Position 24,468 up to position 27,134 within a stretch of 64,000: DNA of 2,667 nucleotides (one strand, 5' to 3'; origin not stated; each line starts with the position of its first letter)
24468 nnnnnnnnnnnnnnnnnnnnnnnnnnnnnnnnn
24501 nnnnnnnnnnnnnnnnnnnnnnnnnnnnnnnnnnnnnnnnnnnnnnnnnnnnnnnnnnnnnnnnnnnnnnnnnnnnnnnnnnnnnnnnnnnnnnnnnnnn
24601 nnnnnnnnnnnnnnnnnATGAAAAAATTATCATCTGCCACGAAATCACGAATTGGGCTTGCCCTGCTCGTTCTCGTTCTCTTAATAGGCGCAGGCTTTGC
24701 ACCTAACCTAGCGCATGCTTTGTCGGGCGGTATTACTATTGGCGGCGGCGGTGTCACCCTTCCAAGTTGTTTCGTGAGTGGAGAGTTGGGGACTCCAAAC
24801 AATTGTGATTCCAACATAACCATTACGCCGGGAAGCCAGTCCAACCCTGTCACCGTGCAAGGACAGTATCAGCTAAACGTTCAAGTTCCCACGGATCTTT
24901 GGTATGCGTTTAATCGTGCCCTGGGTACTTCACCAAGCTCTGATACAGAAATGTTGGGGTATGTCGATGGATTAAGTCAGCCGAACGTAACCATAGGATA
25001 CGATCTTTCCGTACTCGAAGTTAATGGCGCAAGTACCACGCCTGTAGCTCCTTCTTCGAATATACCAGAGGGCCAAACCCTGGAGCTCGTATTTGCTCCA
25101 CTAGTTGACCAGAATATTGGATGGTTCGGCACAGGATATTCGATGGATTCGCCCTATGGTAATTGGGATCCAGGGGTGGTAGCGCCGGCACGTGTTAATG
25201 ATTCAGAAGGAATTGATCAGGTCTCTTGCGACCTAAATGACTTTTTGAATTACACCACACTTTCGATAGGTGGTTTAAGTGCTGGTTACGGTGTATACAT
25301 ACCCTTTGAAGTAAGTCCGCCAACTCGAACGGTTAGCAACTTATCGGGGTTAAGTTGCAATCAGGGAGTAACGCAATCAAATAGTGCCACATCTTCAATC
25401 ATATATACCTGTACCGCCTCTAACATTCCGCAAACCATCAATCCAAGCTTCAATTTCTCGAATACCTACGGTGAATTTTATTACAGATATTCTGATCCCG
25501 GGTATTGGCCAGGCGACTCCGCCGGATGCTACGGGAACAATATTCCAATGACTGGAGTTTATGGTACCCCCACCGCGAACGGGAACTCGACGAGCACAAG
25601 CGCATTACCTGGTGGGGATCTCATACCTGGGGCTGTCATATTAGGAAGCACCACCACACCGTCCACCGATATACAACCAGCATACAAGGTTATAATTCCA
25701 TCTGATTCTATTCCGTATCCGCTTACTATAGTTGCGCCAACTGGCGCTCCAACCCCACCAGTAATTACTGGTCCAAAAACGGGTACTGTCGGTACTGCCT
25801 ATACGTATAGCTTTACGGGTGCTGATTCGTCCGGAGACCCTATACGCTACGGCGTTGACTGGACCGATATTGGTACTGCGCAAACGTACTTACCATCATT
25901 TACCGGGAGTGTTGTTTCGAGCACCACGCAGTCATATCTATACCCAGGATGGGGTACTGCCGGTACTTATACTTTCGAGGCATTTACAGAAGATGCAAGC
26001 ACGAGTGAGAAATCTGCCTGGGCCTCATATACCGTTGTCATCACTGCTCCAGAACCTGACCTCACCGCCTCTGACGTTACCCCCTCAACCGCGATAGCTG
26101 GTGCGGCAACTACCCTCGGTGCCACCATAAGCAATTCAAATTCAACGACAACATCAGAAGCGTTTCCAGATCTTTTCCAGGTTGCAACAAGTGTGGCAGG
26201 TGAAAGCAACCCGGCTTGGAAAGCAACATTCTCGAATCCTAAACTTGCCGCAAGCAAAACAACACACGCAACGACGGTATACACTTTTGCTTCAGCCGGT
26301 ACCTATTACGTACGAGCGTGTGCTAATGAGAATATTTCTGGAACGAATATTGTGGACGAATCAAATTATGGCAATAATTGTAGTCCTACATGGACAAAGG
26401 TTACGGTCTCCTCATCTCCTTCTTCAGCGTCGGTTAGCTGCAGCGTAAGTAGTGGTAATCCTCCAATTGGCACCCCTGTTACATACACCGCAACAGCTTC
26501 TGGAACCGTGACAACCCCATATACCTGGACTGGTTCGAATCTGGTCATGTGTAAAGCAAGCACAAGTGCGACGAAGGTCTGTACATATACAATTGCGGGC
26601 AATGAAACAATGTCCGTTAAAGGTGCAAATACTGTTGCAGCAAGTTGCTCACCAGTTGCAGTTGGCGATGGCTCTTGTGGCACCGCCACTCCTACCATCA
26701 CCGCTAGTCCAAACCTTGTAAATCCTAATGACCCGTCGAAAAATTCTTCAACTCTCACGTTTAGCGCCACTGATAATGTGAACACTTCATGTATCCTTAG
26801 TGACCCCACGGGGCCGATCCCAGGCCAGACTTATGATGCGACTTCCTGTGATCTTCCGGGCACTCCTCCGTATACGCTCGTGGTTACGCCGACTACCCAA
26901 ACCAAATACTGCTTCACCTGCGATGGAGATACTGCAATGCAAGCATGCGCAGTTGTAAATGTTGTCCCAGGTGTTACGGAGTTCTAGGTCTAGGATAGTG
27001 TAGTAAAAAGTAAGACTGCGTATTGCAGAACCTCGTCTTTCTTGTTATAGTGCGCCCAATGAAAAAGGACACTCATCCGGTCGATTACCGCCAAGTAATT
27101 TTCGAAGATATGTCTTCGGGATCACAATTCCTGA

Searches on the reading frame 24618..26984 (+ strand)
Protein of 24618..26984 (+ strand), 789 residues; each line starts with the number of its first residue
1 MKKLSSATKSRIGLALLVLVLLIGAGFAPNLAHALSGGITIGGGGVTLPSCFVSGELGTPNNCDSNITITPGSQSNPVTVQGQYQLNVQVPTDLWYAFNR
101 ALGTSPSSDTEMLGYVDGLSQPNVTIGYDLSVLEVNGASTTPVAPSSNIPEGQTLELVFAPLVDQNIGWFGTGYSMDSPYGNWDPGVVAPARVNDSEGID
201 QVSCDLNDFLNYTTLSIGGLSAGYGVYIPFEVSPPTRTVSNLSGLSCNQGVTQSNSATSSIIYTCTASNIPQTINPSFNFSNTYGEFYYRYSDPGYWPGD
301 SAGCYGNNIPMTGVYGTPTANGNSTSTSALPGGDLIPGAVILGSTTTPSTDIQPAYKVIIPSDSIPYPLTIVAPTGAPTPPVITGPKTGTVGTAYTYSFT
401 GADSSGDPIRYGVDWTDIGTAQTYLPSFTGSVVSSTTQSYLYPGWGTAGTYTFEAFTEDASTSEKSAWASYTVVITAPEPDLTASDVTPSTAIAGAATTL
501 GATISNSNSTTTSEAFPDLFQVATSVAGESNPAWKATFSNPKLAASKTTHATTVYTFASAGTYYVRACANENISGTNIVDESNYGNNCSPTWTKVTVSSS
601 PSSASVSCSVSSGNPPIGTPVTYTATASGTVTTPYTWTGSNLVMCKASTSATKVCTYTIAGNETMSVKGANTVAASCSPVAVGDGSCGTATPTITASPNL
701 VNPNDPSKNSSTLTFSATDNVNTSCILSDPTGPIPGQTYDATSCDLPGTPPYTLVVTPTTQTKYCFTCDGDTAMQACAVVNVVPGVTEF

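Call 28: search_protein_families(library=pfam, proteins=[window:24618-26984:+], max_evalue=0.00001)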
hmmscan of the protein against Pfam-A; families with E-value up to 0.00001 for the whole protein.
window:24618-26984:+ (789 aa): 1 family
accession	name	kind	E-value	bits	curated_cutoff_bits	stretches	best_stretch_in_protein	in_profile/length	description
PF07705.17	CARDB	-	2.9e-06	27.9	22.7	0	480-588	2-98/101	CARDB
